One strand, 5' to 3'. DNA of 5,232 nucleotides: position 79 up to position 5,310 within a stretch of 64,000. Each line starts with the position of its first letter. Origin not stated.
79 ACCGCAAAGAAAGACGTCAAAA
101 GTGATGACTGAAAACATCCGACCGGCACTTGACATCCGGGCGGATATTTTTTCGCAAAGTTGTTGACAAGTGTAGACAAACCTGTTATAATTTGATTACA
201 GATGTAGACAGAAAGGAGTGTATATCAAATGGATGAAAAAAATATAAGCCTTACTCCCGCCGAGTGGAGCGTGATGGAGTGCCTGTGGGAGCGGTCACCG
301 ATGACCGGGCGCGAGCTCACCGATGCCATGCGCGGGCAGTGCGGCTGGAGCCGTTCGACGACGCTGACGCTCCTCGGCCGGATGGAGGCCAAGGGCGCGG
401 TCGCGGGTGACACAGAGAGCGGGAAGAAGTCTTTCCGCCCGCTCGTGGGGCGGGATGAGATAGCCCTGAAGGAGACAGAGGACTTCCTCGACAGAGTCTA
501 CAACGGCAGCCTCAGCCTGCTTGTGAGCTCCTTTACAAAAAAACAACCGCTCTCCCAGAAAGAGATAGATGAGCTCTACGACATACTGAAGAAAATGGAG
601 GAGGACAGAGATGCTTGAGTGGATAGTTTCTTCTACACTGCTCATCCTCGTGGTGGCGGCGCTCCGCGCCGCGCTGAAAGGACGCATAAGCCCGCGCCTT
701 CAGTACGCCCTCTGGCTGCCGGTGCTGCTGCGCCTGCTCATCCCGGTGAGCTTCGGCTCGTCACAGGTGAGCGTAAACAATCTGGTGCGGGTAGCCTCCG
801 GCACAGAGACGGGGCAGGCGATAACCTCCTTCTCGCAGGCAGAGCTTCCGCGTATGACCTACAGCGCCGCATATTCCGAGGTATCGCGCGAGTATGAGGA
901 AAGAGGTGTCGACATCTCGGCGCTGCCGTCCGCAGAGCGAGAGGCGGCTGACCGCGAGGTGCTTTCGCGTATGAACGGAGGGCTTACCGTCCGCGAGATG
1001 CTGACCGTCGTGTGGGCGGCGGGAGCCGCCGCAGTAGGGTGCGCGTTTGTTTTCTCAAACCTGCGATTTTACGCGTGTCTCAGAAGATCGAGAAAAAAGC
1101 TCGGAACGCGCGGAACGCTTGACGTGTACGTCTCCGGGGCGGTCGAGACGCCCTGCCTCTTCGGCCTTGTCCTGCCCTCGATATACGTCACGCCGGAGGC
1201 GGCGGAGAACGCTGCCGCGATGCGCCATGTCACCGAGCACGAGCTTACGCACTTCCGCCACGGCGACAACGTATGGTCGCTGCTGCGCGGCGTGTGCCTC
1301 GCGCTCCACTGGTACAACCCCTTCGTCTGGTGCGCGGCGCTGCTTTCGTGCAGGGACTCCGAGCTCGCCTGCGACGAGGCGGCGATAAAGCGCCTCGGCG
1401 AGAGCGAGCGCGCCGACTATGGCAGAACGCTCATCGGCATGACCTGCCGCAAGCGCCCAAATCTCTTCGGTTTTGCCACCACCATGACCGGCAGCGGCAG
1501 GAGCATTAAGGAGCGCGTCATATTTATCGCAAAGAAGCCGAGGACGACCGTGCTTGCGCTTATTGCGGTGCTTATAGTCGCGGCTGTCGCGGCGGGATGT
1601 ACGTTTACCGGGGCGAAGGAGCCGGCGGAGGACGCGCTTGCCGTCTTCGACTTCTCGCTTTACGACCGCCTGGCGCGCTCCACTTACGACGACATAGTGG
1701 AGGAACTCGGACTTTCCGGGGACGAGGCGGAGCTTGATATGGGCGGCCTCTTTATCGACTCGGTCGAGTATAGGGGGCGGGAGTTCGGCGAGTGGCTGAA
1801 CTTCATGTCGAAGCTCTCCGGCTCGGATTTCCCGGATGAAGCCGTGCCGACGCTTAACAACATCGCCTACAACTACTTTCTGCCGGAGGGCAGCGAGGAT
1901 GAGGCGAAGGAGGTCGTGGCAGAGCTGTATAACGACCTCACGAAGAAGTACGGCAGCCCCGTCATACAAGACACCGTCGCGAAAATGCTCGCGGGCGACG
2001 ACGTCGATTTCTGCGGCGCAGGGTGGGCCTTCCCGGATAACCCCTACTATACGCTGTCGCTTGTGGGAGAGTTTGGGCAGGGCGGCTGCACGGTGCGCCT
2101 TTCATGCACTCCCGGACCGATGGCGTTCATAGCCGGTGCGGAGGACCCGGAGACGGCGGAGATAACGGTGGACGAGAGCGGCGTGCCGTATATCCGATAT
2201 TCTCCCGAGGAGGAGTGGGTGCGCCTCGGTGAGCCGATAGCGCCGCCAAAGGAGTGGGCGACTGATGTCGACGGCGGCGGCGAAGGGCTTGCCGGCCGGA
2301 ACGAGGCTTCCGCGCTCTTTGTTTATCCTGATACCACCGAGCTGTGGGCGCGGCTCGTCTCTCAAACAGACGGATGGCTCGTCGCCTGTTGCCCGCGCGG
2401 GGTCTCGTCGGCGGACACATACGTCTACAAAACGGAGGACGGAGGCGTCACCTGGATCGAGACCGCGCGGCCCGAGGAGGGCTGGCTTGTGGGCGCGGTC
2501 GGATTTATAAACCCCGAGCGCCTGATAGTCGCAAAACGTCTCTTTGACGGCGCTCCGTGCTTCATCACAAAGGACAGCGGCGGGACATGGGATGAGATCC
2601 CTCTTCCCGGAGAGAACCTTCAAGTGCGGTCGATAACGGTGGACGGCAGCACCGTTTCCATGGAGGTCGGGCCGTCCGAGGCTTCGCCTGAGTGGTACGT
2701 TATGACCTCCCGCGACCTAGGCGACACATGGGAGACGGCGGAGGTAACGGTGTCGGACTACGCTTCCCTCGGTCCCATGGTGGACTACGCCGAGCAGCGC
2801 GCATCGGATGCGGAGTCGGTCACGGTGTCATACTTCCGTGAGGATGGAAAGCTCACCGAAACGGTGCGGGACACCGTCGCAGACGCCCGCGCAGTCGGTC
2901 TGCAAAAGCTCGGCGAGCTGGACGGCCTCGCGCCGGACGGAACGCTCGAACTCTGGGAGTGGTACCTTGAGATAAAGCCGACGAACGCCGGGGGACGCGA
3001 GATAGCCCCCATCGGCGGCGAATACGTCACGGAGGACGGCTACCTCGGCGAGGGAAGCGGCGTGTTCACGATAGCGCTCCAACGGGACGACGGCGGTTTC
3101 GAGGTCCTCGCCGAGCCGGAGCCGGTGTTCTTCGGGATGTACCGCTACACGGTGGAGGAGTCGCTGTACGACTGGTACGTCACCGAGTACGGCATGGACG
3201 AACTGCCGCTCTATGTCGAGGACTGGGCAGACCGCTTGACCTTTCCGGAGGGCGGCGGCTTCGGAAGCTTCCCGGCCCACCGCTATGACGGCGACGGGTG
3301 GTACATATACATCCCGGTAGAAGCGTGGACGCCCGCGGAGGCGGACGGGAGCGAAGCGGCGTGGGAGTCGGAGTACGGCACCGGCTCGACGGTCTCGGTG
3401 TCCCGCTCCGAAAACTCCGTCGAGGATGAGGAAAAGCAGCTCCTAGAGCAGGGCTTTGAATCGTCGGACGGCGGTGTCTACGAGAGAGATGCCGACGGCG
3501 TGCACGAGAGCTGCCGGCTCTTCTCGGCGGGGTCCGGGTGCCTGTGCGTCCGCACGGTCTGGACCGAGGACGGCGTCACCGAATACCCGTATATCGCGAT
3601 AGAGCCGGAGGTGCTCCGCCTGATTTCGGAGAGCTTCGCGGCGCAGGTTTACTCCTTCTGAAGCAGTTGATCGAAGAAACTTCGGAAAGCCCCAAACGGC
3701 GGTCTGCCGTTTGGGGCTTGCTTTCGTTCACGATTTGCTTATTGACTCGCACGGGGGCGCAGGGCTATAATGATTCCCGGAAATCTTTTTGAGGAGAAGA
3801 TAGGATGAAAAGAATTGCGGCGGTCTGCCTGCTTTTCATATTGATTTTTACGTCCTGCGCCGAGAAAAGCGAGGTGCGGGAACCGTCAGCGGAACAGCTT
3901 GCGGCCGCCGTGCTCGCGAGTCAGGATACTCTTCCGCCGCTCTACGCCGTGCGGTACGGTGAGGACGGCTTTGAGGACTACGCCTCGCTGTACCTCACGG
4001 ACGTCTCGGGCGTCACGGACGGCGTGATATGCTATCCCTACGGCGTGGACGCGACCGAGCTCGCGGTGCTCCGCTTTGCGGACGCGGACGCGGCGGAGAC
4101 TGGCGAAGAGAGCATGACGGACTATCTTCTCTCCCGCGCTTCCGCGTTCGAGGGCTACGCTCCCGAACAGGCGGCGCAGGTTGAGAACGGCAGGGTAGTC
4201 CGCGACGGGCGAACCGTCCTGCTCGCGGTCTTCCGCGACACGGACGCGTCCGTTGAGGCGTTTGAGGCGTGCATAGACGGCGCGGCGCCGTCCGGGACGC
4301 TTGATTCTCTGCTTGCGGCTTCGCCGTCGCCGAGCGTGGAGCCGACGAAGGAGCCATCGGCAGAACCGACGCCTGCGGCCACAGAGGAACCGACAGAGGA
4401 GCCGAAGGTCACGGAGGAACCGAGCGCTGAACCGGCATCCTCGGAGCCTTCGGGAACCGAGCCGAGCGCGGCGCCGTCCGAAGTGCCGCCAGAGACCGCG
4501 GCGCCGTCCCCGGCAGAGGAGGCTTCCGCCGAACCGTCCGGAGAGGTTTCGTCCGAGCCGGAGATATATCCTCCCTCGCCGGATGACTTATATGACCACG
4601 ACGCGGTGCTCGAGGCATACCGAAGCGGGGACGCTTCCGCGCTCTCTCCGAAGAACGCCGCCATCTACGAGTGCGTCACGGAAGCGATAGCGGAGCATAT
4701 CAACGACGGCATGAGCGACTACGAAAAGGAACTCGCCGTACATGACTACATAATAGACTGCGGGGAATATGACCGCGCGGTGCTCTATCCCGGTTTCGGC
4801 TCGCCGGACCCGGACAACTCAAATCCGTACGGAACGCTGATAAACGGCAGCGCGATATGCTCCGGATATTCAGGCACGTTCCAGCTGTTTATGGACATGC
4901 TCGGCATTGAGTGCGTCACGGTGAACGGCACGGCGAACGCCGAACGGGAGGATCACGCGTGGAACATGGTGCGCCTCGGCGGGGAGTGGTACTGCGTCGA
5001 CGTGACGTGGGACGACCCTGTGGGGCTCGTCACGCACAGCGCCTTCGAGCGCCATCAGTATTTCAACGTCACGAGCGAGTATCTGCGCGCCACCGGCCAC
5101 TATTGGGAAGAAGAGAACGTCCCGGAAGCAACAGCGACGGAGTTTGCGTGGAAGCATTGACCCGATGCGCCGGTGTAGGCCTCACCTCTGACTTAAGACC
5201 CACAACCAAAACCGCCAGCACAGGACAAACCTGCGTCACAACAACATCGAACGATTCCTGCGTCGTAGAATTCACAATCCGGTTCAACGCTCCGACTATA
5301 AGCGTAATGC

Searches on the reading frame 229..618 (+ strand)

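Call 47: search_protein_families(library=pfam, proteins=[window:229-618:+], max_evalue=0.001)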
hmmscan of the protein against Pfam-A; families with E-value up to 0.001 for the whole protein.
window:229-618:+ (129 aa): 2 families
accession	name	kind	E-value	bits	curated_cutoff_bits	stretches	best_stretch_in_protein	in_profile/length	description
PF03965.22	Penicillinase_R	-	3.7e-28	98.6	22.6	1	8-121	1-114/115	Penicillinase repressor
PF01047.28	MarR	-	0.00023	21.5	24.6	1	8-58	1-47/59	MarR family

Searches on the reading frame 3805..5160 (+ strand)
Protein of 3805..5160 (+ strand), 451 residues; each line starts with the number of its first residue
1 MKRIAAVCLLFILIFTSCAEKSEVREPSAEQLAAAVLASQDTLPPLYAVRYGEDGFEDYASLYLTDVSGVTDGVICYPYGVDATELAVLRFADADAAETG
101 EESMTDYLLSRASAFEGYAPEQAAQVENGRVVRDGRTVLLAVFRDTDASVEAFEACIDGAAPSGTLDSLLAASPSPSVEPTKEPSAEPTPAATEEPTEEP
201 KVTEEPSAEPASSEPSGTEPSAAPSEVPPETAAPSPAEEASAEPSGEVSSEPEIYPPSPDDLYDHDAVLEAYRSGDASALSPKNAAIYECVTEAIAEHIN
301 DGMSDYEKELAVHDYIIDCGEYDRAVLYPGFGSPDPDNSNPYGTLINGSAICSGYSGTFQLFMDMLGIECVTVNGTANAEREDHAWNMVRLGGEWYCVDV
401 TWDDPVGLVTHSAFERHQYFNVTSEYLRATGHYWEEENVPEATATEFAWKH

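Call 57: search_protein_families(library=pfam, proteins=[window:3805-5160:+], max_evalue=0.00001)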
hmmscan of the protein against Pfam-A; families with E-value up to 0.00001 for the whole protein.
window:3805-5160:+ (451 aa): 2 families
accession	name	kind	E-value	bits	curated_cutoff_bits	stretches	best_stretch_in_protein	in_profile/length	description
PF14270.11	DUF4358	-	1.1e-12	48.5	25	1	57-142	15-101/102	Domain of unknown function (DUF4358)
PF01841.26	Transglut_core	-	5.7e-11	43.1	23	1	295-399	3-107/108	Transglutaminase-like superfamily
